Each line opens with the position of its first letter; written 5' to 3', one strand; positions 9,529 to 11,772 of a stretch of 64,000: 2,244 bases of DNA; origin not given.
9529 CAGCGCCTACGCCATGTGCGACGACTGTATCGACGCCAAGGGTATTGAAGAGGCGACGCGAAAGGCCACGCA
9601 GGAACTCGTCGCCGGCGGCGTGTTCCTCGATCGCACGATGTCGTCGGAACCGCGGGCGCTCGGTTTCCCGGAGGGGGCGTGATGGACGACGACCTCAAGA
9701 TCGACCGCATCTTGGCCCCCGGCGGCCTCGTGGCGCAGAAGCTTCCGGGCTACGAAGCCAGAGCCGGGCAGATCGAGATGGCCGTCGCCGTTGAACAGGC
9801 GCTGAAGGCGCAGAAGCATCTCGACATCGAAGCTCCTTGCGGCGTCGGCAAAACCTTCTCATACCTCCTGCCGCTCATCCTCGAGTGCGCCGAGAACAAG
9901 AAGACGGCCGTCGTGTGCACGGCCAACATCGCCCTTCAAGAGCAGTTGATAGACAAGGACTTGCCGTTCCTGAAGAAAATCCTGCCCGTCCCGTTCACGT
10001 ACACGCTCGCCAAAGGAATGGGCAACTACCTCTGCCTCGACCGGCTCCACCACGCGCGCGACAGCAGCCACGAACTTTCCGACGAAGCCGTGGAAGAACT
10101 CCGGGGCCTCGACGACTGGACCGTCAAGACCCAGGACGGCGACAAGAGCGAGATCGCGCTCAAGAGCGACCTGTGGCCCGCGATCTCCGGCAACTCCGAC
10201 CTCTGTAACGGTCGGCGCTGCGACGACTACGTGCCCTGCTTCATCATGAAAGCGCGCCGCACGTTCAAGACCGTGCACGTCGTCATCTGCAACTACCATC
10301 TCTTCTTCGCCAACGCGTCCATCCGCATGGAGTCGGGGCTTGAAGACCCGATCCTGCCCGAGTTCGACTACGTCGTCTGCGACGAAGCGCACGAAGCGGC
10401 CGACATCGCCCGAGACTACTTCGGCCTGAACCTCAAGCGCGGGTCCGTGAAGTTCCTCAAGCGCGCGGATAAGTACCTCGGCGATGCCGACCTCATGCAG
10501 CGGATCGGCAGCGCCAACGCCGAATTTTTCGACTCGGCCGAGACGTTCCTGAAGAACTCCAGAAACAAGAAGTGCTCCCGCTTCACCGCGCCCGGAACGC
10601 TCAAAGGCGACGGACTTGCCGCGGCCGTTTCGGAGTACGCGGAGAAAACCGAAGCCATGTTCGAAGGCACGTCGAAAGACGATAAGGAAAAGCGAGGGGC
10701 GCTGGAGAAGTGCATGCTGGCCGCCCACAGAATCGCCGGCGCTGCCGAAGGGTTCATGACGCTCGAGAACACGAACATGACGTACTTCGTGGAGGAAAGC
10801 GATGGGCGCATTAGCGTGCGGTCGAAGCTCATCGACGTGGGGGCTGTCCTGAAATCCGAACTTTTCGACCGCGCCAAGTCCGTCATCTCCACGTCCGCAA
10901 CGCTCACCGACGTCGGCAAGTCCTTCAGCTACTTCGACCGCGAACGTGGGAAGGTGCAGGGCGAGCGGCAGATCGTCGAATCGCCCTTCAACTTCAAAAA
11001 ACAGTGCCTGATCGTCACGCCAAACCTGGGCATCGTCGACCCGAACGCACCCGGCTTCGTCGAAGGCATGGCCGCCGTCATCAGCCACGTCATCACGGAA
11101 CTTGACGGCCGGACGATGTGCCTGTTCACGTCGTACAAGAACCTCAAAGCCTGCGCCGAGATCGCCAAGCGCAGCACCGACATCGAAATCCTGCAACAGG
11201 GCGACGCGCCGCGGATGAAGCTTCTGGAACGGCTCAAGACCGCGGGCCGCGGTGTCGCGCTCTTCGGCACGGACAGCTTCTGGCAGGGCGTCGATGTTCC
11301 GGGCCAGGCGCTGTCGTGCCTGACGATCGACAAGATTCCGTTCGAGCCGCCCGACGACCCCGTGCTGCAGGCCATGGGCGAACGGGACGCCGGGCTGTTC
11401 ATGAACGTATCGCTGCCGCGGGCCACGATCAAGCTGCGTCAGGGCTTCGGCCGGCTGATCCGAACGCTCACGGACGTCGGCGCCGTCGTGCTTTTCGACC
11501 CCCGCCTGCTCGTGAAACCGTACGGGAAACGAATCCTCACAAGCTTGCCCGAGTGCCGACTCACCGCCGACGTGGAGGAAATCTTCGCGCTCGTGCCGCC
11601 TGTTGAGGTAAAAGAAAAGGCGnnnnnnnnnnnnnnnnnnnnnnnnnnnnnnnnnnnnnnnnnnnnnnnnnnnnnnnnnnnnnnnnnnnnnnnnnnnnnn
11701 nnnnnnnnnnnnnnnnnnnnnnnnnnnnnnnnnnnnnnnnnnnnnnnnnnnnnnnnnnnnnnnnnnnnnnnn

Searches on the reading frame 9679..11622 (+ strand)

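Call 17: search_protein_families(library=pfam, proteins=[window:9679-11622:+], max_evalue=0.001)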
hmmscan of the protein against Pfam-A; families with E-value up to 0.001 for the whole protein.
window:9679-11622:+ (648 aa): 3 families
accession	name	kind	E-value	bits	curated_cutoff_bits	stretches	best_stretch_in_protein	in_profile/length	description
PF13307.12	Helicase_C_2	-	7.2e-37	127.5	25.3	1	469-625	2-169/170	Helicase C-terminal domain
PF04851.21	ResIII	-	7.4e-08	32.9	22.5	1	26-93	3-72/164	Type III restriction enzyme, res subunit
PF00270.35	DEAD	-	2.6e-07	31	26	1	37-93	7-64/167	DEAD/DEAH box helicase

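Call 18: search_protein_families(library=phrogs, proteins=[window:9679-11622:+], max_evalue=0.001)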
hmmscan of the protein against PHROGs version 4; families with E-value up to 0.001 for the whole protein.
window:9679-11622:+ (648 aa): 2 families
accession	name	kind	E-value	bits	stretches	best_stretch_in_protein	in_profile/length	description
phrog_2488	-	DNA, RNA and nucleotide metabolism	1.2e-60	206.9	1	23-609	15-556/579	DNA helicase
phrog_16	-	DNA, RNA and nucleotide metabolism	1.7e-05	24.2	0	24-240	270-388/986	DNA helicase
